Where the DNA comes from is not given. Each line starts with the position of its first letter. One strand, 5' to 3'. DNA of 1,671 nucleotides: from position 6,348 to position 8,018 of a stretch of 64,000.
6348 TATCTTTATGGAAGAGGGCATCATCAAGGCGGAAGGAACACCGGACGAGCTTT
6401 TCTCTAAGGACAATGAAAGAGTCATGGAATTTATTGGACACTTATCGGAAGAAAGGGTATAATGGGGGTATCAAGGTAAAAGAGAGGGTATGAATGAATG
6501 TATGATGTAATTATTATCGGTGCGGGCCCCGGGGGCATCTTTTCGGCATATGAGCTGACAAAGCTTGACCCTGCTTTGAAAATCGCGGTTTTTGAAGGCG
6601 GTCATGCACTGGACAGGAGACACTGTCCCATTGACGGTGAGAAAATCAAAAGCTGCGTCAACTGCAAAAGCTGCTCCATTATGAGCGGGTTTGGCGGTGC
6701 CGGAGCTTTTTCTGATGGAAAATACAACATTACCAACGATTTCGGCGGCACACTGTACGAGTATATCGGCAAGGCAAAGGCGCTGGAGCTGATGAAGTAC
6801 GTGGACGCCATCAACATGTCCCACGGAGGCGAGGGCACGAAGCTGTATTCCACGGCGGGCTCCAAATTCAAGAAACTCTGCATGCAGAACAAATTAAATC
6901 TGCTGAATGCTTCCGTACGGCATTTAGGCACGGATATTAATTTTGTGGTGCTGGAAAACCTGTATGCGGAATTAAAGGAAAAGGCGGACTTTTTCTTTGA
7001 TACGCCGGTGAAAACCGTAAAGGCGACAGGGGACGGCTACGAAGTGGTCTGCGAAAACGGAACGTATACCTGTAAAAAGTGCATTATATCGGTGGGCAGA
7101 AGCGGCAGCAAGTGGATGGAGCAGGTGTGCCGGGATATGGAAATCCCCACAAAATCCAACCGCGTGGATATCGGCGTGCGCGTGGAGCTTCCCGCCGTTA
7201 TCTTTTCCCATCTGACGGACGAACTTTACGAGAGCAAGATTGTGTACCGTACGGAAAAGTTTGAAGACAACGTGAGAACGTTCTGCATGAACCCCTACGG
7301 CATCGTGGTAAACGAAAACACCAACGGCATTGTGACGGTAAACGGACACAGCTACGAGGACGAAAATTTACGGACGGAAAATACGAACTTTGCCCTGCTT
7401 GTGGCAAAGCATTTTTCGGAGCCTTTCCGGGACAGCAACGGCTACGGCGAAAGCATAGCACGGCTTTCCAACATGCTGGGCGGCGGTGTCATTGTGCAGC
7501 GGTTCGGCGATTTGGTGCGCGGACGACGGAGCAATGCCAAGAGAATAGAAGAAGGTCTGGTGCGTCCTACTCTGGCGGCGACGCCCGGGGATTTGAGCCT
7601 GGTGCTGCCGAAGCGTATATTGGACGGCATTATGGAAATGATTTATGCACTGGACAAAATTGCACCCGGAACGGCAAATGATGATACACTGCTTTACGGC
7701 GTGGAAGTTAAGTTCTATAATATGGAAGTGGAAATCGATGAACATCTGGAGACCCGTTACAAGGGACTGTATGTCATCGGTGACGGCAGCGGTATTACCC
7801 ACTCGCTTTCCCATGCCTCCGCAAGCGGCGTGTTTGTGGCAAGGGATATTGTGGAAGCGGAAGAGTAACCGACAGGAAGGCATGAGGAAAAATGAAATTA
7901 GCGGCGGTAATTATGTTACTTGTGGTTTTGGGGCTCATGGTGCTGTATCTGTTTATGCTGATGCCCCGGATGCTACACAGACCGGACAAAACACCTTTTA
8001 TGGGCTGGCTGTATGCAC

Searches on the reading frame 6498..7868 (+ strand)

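Call 71: search_protein_families(library=pfam, proteins=[window:6498-7868:+], max_evalue=0.0001)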
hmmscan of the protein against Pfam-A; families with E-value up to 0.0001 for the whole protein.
window:6498-7868:+ (456 aa): 4 families
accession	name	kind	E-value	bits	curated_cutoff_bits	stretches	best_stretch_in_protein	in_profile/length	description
PF21688.3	FAD-depend_C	-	4.1e-12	47.2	27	1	248-404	36-195/197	FAD-dependent protein, C-terminal domain-like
PF07992.20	Pyr_redox_2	-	1.6e-10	41.3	26.1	0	2-47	1-39/291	Pyridine nucleotide-disulphide oxidoreductase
PF13738.12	Pyr_redox_3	-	5.3e-07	29.6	30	0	166-201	99-134/305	Pyridine nucleotide-disulphide oxidoreductase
PF01946.23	Thi4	-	4.5e-05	23.3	26.2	0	3-33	19-48/235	Thi4 family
